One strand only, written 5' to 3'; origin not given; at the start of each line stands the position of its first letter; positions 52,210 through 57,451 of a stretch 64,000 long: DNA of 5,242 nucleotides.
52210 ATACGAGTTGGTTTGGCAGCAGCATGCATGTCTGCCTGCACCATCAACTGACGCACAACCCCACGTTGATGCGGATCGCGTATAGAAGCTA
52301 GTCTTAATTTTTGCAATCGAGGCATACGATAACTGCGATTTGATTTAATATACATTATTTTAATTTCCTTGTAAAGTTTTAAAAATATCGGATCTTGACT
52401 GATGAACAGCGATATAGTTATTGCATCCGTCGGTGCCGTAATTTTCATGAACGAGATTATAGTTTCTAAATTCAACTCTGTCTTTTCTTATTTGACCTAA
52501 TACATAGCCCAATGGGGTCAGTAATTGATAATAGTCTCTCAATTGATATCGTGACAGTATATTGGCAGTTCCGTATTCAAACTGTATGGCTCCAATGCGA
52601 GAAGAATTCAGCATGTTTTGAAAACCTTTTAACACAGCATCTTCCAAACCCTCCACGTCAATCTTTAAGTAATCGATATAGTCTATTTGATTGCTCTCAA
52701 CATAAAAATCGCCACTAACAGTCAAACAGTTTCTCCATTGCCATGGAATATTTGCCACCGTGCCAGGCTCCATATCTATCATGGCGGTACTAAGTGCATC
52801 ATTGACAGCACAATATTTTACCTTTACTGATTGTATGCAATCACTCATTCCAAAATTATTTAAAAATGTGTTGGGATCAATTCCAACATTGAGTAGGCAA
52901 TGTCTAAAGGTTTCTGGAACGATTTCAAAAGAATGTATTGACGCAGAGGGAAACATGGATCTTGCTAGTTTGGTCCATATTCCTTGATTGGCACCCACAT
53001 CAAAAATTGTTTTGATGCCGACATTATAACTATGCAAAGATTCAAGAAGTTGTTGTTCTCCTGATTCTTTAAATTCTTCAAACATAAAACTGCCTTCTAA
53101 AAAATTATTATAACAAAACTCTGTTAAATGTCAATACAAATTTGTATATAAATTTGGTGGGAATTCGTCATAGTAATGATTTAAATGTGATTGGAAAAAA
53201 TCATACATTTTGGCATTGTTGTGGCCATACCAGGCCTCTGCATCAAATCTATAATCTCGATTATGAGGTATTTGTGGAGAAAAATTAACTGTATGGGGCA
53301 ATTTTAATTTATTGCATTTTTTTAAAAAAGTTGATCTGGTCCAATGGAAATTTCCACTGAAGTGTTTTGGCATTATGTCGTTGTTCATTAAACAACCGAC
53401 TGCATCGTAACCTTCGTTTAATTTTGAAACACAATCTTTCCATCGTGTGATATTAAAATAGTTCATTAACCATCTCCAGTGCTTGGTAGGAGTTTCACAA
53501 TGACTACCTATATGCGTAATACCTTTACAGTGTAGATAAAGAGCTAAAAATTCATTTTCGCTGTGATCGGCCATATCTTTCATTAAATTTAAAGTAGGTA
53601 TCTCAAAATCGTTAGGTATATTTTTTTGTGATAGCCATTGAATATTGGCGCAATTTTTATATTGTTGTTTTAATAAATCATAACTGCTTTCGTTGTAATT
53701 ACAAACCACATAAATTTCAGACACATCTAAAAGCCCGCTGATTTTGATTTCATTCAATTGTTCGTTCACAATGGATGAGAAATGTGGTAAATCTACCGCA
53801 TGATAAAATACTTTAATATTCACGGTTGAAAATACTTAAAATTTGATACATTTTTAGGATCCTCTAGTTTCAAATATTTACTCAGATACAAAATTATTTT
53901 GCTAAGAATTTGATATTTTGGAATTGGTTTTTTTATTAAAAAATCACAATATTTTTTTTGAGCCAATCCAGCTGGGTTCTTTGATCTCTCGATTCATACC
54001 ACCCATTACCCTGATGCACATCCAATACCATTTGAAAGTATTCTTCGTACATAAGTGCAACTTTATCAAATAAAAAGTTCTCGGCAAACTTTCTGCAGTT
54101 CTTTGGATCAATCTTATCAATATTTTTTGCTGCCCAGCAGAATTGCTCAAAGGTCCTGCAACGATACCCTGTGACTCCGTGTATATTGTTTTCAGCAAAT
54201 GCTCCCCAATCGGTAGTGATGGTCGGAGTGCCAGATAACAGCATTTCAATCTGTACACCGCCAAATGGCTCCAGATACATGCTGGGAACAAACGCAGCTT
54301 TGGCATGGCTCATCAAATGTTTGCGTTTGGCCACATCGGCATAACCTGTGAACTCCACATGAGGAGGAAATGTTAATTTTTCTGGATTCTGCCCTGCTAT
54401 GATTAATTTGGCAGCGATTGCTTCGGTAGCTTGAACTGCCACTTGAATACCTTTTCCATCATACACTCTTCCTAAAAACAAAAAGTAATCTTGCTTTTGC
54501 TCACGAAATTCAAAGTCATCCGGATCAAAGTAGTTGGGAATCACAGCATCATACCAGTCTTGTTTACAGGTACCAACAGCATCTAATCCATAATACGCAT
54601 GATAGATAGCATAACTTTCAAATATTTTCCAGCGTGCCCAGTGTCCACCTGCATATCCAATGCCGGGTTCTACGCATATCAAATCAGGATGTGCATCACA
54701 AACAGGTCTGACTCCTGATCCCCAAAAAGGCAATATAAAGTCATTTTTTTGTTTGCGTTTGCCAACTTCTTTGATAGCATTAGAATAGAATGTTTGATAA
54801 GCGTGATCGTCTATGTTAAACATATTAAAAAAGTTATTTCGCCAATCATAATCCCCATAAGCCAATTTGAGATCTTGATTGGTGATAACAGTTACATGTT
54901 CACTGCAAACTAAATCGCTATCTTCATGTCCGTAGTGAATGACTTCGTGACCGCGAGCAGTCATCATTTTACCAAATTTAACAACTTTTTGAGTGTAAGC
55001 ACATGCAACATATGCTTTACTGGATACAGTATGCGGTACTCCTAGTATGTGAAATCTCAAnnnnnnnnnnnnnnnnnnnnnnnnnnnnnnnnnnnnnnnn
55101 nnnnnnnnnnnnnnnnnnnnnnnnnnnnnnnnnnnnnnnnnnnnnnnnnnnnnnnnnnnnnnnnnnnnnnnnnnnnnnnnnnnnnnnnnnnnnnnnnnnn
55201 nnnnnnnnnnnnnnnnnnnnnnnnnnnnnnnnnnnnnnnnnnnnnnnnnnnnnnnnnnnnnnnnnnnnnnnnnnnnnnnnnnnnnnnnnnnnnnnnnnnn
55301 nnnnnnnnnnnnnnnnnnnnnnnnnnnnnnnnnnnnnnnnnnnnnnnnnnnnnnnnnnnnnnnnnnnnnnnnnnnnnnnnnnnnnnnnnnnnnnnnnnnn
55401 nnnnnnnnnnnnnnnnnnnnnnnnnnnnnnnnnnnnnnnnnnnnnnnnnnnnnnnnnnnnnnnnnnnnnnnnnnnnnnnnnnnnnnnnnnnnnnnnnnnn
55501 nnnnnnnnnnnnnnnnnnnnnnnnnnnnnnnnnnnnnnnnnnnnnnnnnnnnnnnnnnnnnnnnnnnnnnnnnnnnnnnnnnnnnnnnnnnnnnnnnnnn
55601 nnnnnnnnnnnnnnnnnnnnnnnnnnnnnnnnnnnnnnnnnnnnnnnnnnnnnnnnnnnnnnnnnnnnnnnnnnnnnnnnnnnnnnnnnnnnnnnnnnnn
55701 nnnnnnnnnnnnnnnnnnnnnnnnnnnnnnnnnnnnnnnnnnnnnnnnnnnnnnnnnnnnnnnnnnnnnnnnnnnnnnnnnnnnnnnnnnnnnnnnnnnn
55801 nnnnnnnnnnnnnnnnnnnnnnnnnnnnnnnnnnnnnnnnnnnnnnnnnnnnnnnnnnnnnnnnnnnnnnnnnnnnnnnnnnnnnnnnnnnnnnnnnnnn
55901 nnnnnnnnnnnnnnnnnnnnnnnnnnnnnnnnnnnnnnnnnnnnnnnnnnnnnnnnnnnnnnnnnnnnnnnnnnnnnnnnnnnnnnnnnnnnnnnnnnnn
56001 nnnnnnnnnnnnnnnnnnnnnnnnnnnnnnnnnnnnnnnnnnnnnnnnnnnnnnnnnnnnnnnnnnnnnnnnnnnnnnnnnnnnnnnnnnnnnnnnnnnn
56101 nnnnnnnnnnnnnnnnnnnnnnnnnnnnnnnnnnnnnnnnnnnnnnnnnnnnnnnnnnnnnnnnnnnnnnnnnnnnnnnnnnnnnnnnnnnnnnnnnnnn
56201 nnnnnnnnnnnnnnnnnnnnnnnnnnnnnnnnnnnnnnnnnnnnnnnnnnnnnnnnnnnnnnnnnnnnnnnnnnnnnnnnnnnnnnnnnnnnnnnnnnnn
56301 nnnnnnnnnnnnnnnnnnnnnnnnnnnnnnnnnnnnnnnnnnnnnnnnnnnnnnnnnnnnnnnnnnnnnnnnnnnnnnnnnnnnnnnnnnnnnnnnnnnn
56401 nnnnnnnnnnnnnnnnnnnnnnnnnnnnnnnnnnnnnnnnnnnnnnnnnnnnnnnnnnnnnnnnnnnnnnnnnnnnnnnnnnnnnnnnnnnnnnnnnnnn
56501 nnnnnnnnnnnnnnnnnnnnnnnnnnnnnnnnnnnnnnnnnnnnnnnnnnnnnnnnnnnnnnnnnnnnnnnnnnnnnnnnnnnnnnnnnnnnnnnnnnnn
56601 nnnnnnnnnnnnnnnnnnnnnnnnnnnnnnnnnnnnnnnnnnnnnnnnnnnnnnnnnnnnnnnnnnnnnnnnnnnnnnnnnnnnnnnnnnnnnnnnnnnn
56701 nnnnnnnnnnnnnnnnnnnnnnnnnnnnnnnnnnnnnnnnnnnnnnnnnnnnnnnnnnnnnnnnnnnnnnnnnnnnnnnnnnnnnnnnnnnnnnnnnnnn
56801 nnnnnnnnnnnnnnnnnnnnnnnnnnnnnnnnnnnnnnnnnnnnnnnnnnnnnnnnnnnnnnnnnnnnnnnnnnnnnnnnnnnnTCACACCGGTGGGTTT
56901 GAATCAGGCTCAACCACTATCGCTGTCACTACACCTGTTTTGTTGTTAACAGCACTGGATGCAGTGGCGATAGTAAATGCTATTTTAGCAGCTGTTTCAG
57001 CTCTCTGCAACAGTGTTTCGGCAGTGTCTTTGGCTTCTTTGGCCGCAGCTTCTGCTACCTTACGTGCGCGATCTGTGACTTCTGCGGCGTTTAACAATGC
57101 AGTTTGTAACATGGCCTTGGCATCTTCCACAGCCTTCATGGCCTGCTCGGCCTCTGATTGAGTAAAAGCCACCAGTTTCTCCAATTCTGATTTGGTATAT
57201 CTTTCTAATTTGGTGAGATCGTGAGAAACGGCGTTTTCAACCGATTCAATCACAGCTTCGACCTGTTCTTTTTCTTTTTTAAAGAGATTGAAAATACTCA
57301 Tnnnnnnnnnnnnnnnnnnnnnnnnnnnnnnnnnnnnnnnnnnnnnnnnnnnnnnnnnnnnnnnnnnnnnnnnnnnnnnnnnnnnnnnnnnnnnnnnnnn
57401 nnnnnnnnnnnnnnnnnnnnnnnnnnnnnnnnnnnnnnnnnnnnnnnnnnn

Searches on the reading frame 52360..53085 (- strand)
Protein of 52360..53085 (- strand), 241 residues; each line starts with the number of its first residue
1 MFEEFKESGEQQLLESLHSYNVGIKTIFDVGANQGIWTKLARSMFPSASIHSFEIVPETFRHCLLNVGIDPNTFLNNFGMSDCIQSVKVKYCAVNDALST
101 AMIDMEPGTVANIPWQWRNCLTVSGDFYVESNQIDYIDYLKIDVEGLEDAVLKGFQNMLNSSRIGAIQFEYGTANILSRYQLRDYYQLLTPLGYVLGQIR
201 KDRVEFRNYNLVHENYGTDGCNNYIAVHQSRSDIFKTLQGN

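Call 19: search_protein_families(library=pfam, proteins=[window:52360-53085:-], max_evalue=0.01)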
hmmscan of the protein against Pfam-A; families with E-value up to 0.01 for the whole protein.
window:52360-53085:- (241 aa): 1 family
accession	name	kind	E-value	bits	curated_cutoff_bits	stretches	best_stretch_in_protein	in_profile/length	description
PF05050.19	Methyltransf_21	-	5e-11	43.5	22.7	1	29-194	1-171/173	Methyltransferase FkbM domain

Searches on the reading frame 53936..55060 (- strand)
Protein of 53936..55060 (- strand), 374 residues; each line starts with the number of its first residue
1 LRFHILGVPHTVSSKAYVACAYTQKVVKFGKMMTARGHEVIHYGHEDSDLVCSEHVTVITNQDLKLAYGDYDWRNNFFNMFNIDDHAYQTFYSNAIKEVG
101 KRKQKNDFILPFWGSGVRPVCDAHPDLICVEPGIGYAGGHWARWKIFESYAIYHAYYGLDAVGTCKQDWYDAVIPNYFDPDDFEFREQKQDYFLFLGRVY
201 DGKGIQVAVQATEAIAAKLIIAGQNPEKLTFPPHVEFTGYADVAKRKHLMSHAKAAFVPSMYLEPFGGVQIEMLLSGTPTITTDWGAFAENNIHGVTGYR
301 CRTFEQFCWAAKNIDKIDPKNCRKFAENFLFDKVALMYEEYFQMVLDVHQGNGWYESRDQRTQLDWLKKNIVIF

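Call 15: find_related_loci(query=window:53936-55060:-, collection=viral_contigs, flank=10000)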
Query window:53936-55060:- (374 aa) in viral_contigs; peptide patterns used: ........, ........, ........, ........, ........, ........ (x = any residue, [..] = any of these).
400 stretches matched a pattern; 394 encode a relative of the query (tblastn E <= 1e-3); the best 80 are kept; 80 distinct loci.
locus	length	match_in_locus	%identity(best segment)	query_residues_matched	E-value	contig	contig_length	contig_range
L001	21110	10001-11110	84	1-371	0e+0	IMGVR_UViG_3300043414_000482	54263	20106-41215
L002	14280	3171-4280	84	1-371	0e+0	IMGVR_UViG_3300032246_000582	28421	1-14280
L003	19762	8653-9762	84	1-371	0e+0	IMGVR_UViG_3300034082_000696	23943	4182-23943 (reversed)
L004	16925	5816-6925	84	1-371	0e+0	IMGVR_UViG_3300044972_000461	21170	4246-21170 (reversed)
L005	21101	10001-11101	84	2-369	0e+0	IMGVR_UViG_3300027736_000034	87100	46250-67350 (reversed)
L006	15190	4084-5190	84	2-371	0e+0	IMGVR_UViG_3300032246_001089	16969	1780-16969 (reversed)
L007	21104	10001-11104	84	1-369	0e+0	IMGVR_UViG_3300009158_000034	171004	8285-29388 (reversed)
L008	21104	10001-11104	84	1-369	0e+0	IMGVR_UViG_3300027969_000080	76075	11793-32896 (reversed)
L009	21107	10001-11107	83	2-371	0e+0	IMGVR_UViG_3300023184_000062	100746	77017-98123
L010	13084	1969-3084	81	2-374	0e+0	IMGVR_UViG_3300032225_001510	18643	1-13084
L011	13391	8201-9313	81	2-374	0e+0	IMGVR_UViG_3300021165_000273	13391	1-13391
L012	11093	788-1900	81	2-374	0e+0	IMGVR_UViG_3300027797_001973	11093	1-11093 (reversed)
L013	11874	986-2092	81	1-370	0e+0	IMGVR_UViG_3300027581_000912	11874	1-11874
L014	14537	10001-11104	80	1-369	0e+0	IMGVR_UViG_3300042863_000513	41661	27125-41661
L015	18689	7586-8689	80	1-369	0e+0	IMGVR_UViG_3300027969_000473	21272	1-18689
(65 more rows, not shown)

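Call 19: search_protein_families(library=pfam, proteins=[window:53936-55060:-], max_evalue=0.01)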
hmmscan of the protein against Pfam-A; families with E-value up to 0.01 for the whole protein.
window:53936-55060:- (374 aa): 2 families
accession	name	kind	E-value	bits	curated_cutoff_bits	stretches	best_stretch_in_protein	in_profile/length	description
PF00534.26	Glycos_transf_1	-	1.6e-16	60.8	26.4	1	186-304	11-143/172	Glycosyl transferases group 1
PF13692.12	Glyco_trans_1_4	-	1.1e-14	55.4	27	1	192-302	3-125/142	Glycosyl transferases group 1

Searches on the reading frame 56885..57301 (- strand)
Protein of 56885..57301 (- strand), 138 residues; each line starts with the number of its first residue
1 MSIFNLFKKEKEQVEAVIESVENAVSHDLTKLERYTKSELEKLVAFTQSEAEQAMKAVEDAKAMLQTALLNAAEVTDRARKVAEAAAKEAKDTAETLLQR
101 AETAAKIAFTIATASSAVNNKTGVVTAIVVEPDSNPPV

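Call 19: search_protein_families(library=pfam, proteins=[window:56885-57301:-], max_evalue=0.01)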
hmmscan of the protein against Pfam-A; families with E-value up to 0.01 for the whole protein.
window:56885-57301:- (138 aa): 0 families

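Call 20: find_related_loci(query=window:56885-57301:-, collection=viral_contigs, flank=6000)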
Query window:56885-57301:- (138 aa) in viral_contigs; peptide patterns used: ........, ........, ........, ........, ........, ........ (x = any residue, [..] = any of these).
79 stretches matched a pattern, but none encodes a relative of the query by tblastn (E <= 1e-3).

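Call 22: find_encoding_contigs(protein=window:56885-57301:-, flank=10000, max_places=10)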
Protein window:56885-57301:- (138 aa): 10 contigs read that carry it; 7 places shown.
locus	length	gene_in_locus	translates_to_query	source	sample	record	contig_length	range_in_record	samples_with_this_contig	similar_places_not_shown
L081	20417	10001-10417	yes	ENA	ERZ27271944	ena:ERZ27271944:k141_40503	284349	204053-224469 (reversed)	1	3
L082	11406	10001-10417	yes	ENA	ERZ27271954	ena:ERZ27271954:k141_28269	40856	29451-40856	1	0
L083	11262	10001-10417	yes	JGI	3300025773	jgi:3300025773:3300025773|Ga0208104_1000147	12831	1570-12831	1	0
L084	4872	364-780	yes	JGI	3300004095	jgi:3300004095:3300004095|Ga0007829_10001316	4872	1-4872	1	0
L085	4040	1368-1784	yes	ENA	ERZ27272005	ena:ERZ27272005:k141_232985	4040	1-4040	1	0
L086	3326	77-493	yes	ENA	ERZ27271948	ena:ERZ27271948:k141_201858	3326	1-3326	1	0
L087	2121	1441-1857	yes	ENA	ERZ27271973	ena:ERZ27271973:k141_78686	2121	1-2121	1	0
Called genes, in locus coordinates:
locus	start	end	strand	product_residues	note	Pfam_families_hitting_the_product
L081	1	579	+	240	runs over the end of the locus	-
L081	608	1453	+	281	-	PF04724:Glyco_transf_17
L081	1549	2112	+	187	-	PF13578:Methyltransf_24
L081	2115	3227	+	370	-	PF13489:Methyltransf_23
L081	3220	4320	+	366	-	PF00483:NTP_transferase (weak), PF13344:Hydrolase_6 (faint), PF03767:Acid_phosphat_B (faint)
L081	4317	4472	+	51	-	PF04724:Glyco_transf_17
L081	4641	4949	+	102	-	-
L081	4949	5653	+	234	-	-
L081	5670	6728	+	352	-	-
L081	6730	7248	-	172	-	PF14464:Prok-JAB (weak), PF14220:DUF4329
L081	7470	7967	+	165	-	PF16656:Pur_ac_phosph_N (faint)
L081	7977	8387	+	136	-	-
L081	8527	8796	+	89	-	PF13616:Rotamase_3, PF00639:Rotamase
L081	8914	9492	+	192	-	-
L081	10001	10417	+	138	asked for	-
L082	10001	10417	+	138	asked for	-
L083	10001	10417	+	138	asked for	-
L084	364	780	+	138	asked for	-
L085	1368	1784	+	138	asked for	-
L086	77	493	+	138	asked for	-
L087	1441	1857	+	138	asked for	-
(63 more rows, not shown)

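Call 29: find_homologous_proteins(query=window:56885-57301:-)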
Query window:56885-57301:-: 176 candidates shared short words with the query, none scored E <= 0.001.

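Call 81: search_protein_families(library=phrogs, proteins=[window:56885-57301:-], max_evalue=0.01)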
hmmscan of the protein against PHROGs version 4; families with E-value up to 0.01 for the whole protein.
window:56885-57301:- (138 aa): 0 families
